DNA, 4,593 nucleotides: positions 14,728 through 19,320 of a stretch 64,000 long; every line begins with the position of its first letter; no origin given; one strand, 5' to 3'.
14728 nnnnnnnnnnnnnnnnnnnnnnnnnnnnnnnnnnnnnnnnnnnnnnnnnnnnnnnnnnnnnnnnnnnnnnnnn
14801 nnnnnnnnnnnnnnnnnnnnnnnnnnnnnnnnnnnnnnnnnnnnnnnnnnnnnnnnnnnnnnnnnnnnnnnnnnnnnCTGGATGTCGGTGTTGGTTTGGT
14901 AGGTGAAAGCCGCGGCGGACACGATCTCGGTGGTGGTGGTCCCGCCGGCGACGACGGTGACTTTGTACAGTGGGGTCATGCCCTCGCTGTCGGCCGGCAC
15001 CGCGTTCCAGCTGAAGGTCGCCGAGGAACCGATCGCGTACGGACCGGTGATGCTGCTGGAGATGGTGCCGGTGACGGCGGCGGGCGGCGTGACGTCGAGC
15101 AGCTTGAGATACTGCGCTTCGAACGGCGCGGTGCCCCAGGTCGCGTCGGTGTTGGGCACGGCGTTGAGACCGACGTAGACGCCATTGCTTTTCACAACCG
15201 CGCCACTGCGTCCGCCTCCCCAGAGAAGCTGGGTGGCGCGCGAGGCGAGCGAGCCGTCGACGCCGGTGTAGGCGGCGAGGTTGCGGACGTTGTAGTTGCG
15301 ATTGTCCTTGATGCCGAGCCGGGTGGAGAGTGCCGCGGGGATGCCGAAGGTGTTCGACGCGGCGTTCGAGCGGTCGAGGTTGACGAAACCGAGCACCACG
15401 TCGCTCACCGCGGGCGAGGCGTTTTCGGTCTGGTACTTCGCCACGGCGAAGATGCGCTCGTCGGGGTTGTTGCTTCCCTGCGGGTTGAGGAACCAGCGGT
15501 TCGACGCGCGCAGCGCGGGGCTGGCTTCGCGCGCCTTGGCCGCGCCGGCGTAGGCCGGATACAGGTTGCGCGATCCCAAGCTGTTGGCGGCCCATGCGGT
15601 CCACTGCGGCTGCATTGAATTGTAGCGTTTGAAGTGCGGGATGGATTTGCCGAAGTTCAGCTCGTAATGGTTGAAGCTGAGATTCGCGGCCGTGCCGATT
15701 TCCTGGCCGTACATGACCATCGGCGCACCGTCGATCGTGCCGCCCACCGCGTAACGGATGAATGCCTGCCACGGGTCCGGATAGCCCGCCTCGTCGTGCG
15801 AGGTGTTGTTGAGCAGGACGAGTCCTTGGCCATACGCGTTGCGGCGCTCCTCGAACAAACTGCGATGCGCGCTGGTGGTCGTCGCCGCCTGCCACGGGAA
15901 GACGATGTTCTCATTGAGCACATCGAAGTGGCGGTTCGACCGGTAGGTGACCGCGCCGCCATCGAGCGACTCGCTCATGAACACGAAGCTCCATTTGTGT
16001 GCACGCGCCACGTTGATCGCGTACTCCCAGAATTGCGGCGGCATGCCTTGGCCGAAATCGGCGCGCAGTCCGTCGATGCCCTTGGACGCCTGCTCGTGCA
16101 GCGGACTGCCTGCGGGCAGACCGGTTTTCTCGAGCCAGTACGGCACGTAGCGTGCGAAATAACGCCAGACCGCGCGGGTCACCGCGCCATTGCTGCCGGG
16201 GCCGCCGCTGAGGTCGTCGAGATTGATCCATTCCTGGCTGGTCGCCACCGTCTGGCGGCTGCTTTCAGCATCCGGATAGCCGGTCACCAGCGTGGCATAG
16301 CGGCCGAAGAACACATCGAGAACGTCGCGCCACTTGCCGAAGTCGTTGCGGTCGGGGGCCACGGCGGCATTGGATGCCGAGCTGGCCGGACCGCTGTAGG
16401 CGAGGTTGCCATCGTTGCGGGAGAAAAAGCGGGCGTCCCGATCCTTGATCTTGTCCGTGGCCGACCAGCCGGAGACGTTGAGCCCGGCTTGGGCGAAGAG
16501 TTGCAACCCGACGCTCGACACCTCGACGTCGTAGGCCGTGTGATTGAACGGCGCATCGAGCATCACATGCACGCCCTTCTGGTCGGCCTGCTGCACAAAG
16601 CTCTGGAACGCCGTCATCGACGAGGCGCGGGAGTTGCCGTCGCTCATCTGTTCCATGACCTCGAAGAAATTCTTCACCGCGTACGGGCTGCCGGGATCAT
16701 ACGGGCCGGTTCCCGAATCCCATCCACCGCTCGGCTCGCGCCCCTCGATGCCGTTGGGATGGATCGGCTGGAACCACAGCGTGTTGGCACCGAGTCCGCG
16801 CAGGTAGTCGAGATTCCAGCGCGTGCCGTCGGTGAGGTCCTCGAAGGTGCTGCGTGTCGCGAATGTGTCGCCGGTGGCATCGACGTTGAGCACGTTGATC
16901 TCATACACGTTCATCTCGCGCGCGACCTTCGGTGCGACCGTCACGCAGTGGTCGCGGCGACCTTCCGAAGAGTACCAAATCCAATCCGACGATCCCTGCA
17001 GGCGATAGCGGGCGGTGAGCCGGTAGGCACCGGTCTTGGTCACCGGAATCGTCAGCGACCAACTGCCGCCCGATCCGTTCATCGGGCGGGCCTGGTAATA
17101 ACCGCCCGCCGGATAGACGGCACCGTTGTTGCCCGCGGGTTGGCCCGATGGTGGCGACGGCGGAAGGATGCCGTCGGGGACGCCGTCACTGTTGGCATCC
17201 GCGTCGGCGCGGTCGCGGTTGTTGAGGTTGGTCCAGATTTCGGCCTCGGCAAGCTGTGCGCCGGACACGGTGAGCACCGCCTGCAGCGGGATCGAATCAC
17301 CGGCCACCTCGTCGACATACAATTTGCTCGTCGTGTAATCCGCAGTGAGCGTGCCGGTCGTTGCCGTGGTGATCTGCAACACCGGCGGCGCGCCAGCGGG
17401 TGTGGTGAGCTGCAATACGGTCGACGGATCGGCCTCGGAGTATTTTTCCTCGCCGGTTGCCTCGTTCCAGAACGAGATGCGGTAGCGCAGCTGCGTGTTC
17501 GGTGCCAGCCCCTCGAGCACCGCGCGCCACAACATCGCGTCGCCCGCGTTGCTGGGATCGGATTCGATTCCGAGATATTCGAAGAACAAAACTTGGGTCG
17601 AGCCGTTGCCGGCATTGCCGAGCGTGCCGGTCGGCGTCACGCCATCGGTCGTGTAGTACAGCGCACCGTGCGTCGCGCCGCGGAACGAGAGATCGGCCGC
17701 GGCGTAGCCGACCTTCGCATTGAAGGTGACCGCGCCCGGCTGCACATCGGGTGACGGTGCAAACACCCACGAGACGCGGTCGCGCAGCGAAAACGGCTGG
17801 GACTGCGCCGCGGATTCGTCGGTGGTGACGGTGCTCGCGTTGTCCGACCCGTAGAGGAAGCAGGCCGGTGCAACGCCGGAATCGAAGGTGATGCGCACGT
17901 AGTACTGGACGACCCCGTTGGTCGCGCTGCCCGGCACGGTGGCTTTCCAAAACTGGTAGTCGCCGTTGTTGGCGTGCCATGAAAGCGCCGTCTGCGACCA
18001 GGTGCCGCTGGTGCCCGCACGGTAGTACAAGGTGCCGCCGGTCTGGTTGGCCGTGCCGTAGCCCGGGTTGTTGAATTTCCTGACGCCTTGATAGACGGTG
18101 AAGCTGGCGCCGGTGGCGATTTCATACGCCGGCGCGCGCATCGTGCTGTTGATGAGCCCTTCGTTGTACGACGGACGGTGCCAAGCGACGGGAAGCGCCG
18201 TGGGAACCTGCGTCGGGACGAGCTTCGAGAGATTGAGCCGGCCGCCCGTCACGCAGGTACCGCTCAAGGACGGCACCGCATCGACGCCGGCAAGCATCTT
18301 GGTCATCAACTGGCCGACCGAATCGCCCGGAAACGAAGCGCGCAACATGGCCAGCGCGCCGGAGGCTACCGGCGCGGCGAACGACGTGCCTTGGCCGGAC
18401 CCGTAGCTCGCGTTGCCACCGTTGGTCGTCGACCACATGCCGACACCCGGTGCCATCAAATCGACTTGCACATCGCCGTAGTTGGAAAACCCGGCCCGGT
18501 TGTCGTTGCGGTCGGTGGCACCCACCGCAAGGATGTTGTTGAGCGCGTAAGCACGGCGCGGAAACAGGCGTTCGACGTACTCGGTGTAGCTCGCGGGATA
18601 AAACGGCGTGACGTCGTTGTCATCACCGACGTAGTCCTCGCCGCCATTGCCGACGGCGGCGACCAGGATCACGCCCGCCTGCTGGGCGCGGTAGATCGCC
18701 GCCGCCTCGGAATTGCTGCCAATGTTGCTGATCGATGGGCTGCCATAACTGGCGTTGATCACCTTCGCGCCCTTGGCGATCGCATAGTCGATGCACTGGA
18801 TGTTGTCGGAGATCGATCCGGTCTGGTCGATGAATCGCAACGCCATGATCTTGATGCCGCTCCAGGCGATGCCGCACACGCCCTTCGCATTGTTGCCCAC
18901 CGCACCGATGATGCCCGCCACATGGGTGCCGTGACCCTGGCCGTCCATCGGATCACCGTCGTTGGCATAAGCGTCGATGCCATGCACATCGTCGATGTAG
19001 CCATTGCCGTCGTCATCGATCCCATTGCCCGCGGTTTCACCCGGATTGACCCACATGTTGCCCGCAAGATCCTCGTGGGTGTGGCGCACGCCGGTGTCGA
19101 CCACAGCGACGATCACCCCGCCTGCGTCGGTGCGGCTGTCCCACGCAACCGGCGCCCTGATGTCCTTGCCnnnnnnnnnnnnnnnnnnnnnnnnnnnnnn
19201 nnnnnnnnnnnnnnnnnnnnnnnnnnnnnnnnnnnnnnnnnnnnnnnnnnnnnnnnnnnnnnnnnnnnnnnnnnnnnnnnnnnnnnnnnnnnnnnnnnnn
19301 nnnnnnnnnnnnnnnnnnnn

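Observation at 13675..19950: ~2090-aa subtilase + GH13 amylase fusion with both catalytic sets intact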

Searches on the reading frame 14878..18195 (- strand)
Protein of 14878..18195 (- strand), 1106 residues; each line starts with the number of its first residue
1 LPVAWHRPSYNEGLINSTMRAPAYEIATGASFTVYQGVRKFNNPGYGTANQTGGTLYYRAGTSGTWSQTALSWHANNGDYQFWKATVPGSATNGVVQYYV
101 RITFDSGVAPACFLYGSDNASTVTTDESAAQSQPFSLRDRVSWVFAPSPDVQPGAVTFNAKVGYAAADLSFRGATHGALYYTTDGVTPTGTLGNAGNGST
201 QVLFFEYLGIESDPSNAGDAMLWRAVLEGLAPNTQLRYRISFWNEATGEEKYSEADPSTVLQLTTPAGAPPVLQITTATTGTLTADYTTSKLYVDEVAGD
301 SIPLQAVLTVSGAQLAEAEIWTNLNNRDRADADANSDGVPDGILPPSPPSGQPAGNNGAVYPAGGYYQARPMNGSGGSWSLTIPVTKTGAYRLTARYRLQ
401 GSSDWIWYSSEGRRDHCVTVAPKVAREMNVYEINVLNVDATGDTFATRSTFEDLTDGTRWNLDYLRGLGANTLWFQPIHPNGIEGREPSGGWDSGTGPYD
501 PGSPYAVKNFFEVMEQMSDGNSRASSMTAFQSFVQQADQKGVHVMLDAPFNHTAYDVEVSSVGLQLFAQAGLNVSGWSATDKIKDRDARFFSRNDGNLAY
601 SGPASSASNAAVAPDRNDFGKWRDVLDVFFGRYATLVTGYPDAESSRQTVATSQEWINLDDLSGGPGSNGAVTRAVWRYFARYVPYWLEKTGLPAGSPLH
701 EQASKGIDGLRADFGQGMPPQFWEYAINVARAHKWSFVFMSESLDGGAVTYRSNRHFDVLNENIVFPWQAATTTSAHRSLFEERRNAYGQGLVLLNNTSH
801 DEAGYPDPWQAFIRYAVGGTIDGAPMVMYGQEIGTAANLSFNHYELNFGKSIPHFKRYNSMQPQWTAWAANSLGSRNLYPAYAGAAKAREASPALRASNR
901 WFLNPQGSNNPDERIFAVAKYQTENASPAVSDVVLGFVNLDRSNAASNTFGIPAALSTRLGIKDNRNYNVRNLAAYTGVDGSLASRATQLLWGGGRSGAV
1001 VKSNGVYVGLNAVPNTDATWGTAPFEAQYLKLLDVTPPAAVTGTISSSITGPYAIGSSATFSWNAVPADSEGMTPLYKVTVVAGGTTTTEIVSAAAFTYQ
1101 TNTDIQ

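Call 32: predict_structure(alignment_id=A1)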
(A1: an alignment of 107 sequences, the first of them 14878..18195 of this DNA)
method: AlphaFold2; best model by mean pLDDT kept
length: 1106 residues; sequences in the alignment: 107
mean_pLDDT: 91.2   pTM: 0.78
mean pLDDT of the five models: 91.2, 90.8, 89.4, 89.2, 88.8
residues with pLDDT >= 90: 777; 70-90: 294; 50-70: 33; < 50: 2
segments of 3 or more residues with pLDDT < 50: none
pLDDT, mean of each block of 10 residues (from residue 1): 92 94 87 96 90 95 93 96 96 92 85 92 95 90 91 88 87 94 92 86 96 86 93 89 90 88 81 93 91 96 97 91 96 93 90 86 93 95 98 94 90 87 95 95 97 91 94 96 94 93 95 98 98 97 95 96 97 97 97 91 95 65 88 87 81 82 96 97 98 96 96 84 96 97 66 83 76 95 82 85 87 94 90 80 89 93 90 85 95 94 97 98 95 98 97 97 97 94 93 96 97 93 96 93 71 70 90 90 87 91 74
secondary structure, 60 per line:
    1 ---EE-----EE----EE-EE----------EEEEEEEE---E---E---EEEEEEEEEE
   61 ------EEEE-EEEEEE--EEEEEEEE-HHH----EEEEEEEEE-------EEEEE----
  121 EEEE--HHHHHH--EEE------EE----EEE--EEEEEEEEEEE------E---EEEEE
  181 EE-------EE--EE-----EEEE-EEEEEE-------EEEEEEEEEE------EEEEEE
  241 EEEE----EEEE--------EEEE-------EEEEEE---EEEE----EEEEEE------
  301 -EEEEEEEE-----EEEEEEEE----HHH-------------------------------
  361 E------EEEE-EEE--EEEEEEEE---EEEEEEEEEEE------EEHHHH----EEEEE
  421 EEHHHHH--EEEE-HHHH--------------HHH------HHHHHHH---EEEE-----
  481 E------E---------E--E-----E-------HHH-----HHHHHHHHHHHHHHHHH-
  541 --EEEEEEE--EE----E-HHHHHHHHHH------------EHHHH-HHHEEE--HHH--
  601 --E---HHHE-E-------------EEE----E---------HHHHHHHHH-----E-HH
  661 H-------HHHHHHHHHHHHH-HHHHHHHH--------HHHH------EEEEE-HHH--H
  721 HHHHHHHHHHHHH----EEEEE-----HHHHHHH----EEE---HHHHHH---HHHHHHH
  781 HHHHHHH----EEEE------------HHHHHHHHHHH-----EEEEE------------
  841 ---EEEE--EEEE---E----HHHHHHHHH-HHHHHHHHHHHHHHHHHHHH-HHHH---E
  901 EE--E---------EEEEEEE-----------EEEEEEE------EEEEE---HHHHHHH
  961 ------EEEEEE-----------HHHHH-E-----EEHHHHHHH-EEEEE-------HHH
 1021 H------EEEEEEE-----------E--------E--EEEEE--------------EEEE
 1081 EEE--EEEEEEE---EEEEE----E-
elements in order (helices of 4 or more, strands of 3 or more residues): E32-39 E51-60 E67-70 E72-77 E80-87 E96-104 E112-116 E121-124 H127-132 E135-137 E150-152 E155-165 E176-182 E201-204 E206-211 E219-228 E235-244 E249-252 E261-264 E272-277 E281-284 E289-294 E302-309 E315-322 E368-371 E373-375 E378-385 E389-399 H408-411 E416-422 H423-427 E430-433 H435-438 H462-468 E472-475 H523-539 E543-549 H560-569 H583-586 E591-593 E626-628 H643-651 H669-681 H683-690 H699-702 E709-713 H720-733 E738-742 H748-754 E759-761 H765-770 H774-787 E792-795 H808-818 E824-828 E844-847 E850-853 H862-870 H872-891 H893-896 E900-902 E915-921 E933-939 E946-950 H954-960 E967-972 H984-988 H998-1004 E1006-1010 H1018-1021 E1028-1034 E1058-1062 E1077-1083 E1086-1092 E1096-1100

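Call 34: fold_search(model_id=the predicted structure, library=pdb)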
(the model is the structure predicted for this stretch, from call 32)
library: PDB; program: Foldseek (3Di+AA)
matches with E <= 10: 1808; with E <= 0.001: 325
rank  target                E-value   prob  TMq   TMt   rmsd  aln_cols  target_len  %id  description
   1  5cgm_B                1.7e-23  1.00  0.39  0.62   9.0       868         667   14  Structure of Mycobacterium thermoresistibile GlgE in complex with maltose at 1.95A resolution (released 2015-12-09)
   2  4u33_A                1.9e-23  1.00  0.40  0.64   8.2       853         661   14  Structure of Mtb GlgE bound to maltose (released 2015-07-22)
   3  4u3c_A                4.3e-23  1.00  0.40  0.63  10.4       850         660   14  Docking Site of Maltohexaose in the Mtb GlgE (released 2015-07-22)
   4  5cim_B                5.9e-23  1.00  0.40  0.62  10.3       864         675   15  Structure of Mycobacterium thermoresistibile GlgE in complex with maltose (cocrystallisation with maltose-1-phosphate) (released 2015-12-09)
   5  5cgm_A                1.1e-22  1.00  0.39  0.61  10.3       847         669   14  Structure of Mycobacterium thermoresistibile GlgE in complex with maltose at 1.95A resolution (released 2015-12-09)
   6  4cn1_A                2.0e-22  1.00  0.39  0.63   9.6       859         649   13  GlgE isoform 1 from Streptomyces coelicolor D394A mutant with maltose- 1-phosphate bound (released 2014-05-21)
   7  5vt4_A                3.0e-22  1.00  0.38  0.62   9.8       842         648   14  Sco GlgEI-V279S in complex with a pyrolidene-based methyl-phosphonate compound (released 2017-06-07)
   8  1j0h_A                3.3e-20  1.00  0.32  0.57  10.7       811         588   14  Crystal structure of Bacillus stearothermophilus neopullulanase (released 2003-01-28)
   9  5cj5_B                3.5e-20  1.00  0.38  0.59  10.7       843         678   14  Structure of Mycobacterium thermoresistibile GlgE APO form at 3.13A resolution (released 2015-12-09)
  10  1gvi_A                5.9e-20  1.00  0.33  0.59  10.8       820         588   14  Thermus maltogenic amylase in complex with beta-CD (released 2002-06-06)
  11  1j0j_A                1.1e-19  1.00  0.32  0.57  11.4       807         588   14  Crystal structure of neopullulanase E357Q complex with maltotetraose (released 2003-01-28)
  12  1wzl_A                1.1e-19  1.00  0.33  0.59  16.6       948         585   11  Thermoactinomyces vulgaris R-47 alpha-amylase II (TVA II) mutatnt R469L (released 2005-03-22)
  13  5cim_A                1.5e-19  1.00  0.36  0.59  11.4       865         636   13  Structure of Mycobacterium thermoresistibile GlgE in complex with maltose (cocrystallisation with maltose-1-phosphate) (released 2015-12-09)
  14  8jnx                  1.8e-19  1.00  0.32  0.50  19.8      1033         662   11  alkaline amylase Amy703 with truncated of N-terminus domain (released 2023-12-13)
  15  1wzm_A                2.7e-19  1.00  0.34  0.61  11.2       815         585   12  Thermoactinomyces vulgaris R-47 alpha-amylase II (TVA II) mutatnt R469K (released 2005-03-22)
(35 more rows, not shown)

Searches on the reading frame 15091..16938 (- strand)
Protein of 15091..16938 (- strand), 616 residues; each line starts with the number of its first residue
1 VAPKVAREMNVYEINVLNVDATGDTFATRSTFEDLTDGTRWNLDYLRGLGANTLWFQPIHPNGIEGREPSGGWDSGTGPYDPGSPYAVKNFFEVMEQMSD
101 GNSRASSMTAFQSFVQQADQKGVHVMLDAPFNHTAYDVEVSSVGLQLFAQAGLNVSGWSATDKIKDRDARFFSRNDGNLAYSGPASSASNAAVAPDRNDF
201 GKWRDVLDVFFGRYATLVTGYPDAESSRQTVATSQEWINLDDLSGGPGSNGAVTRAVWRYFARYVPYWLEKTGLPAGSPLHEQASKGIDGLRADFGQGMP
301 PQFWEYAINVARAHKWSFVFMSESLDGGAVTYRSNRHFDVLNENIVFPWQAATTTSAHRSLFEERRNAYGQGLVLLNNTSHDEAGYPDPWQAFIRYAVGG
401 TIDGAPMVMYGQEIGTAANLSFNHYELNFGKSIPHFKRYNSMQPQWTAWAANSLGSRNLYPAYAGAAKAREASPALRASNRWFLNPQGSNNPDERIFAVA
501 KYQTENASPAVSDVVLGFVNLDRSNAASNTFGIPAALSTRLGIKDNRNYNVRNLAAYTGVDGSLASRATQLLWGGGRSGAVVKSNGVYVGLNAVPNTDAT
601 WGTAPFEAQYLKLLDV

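Call 6: search_solved_structures(query=window:15091-16938:-, max_evalue=1, show_alignments=3)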
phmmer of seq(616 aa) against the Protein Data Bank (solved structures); distinct sequences matched with E-value up to 1: 18.
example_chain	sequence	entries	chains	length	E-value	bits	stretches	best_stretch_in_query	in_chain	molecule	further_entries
4gkl_A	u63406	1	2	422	2.3e-09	39.7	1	42-138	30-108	Alpha-amylase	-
9j60_A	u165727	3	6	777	0.00012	24.2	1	40-138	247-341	Isoamylase 1, chloroplastic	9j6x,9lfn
3dhu_A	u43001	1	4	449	0.00071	21.6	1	38-142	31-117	Alpha-amylase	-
1gju_A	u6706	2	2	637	0.0078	18.1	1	276-330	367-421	MALTODEXTRIN GLYCOSYLTRANSFERASE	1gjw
5h06_A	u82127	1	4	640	0.0097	17.8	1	25-139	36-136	AmyP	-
5h05_A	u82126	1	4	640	0.0097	17.8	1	25-139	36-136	AmyP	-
9xvi_A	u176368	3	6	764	0.037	15.9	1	28-139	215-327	Isoamylase 1, chloroplastic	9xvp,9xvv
9xve_A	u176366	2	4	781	0.037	15.9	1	28-139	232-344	Isoamylase 1, chloroplastic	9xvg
9xde_A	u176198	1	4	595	0.05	15.5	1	43-136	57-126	maltose alpha-D-glucosyltransferase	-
9fyz_A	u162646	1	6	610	0.1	14.5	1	38-137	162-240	Neopullulanase SusA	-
5zxg_A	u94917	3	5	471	0.11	14.3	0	388-417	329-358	Cyclic maltosyl-maltose hydrolase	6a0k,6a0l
2ya2_A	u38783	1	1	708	0.15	13.9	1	41-135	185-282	PUTATIVE ALKALINE AMYLOPULLULANASE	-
2ya0_A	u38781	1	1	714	0.15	13.9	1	41-135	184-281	PUTATIVE ALKALINE AMYLOPULLULANASE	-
6z41_A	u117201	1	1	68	0.24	13.2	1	59-96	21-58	Carbohydrate binding protein, putative, cpb33A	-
1gvi_A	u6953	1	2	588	0.57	12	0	110-138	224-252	MALTOGENIC AMYLASE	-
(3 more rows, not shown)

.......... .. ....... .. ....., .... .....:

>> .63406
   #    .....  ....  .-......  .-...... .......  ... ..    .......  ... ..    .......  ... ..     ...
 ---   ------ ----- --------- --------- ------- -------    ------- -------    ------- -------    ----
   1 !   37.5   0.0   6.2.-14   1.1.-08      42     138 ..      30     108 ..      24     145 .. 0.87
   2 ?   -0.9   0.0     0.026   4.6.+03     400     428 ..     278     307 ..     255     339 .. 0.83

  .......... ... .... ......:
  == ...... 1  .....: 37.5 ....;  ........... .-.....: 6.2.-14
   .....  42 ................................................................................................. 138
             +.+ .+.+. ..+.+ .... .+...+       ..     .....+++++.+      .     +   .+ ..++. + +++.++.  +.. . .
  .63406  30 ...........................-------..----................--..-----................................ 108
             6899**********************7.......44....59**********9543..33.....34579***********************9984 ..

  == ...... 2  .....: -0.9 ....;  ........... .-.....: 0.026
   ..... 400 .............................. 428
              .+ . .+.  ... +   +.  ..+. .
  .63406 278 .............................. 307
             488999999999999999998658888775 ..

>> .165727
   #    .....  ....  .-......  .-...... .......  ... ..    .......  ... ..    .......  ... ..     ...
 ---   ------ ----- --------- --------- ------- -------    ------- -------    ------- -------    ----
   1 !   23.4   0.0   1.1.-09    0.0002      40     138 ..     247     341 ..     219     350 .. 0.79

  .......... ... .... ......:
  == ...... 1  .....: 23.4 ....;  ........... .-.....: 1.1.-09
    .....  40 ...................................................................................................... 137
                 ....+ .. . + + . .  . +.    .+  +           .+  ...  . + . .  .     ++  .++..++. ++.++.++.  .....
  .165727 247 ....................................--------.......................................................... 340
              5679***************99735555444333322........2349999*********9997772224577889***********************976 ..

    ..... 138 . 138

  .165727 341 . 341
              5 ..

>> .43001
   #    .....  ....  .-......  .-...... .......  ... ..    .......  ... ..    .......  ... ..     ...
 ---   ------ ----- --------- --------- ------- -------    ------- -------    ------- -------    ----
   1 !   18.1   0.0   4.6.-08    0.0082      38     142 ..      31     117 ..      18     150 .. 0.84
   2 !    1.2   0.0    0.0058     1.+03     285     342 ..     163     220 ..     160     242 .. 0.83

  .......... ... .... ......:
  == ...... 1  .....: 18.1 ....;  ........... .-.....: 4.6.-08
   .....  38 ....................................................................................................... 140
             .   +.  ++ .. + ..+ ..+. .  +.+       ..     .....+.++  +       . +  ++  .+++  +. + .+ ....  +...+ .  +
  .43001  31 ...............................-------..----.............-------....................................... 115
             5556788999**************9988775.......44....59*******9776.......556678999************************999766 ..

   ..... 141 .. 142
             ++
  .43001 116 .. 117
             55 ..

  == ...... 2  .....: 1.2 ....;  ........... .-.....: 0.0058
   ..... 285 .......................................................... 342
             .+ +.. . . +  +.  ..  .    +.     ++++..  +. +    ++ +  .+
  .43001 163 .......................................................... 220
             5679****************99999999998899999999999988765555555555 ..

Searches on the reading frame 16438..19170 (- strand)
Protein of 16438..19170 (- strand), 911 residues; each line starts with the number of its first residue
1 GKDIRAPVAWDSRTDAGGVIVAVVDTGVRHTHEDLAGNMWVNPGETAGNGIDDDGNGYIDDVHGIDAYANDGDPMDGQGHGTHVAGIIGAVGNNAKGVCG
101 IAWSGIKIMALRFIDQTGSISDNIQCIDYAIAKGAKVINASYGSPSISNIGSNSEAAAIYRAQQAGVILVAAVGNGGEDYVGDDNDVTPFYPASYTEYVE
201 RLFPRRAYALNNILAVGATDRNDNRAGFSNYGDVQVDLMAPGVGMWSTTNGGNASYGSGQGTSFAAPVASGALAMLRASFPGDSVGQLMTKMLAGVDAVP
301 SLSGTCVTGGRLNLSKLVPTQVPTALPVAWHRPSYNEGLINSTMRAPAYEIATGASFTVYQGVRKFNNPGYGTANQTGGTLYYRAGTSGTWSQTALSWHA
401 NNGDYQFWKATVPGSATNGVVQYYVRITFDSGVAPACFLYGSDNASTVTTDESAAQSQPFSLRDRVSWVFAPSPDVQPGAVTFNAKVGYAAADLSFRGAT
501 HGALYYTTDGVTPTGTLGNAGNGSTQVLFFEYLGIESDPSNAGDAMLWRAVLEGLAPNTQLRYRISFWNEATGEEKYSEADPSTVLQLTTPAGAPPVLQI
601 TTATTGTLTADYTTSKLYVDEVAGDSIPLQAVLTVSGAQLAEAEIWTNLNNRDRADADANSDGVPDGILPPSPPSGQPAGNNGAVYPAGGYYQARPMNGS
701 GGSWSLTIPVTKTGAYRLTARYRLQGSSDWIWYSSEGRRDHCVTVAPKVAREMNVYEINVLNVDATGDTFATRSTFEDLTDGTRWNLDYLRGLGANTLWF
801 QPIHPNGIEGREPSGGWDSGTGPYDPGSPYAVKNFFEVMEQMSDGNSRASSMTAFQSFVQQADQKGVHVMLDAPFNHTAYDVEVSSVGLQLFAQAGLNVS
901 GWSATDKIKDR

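Call 60: search_protein_representatives(protein=window:16438-19170:-)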
Query: 911 residues. Proteins with E-value up to 0.001 (for the whole library): 87445; up to 1e-10: 52347; up to 1e-30: 17006. The best 150 are listed.
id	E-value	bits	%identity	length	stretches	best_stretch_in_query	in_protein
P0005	0.0e+00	1410.7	69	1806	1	1-911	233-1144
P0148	3.7e-294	994.7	57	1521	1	4-910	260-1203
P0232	6.4e-262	888.1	69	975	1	1-586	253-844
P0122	3.2e-195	667.3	49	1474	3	3-321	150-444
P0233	7.5e-184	629.7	72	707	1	2-434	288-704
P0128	5.0e-171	587.3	46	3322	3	3-318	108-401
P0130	2.3e-170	585.1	47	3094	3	3-329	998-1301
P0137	4.1e-153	528.0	53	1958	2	3-330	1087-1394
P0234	7.3e-147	507.3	44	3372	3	1-317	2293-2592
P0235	3.8e-142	491.7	59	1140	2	592-911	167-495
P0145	8.3e-134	464.1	50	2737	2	3-319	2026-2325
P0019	3.2e-130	452.2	65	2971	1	590-911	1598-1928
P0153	1.8e-129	449.7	50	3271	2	3-318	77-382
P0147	9.8e-129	447.3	55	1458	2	61-462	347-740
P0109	2.0e-128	446.3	47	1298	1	325-911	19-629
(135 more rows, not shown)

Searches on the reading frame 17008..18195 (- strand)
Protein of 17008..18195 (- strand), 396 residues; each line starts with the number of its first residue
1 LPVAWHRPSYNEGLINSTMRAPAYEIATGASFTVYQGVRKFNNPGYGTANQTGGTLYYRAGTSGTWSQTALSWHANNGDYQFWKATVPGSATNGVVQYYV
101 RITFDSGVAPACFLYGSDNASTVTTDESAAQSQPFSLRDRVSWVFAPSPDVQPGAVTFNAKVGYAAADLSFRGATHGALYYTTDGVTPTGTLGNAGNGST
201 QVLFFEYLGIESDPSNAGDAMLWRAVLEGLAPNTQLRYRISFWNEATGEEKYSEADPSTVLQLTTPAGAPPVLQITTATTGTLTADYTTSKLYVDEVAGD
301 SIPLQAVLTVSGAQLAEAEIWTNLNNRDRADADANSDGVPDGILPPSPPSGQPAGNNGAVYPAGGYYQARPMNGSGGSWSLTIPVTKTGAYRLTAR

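Call 72: search_solved_structures(query=window:17008-18195:-, max_evalue=10)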
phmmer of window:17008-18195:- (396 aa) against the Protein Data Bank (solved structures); distinct sequences matched with E-value up to 10: 3.
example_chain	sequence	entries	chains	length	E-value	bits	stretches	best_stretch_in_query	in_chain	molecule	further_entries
8jnx_A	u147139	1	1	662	0.0063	18.9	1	175-260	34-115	Alpha-amylase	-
8e75_A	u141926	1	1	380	0.85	11.9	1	313-372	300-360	DegT/DnrJ/EryC1/StrS aminotransferase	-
8e77_A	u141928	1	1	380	0.85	11.9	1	313-372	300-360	DegT/DnrJ/EryC1/StrS aminotransferase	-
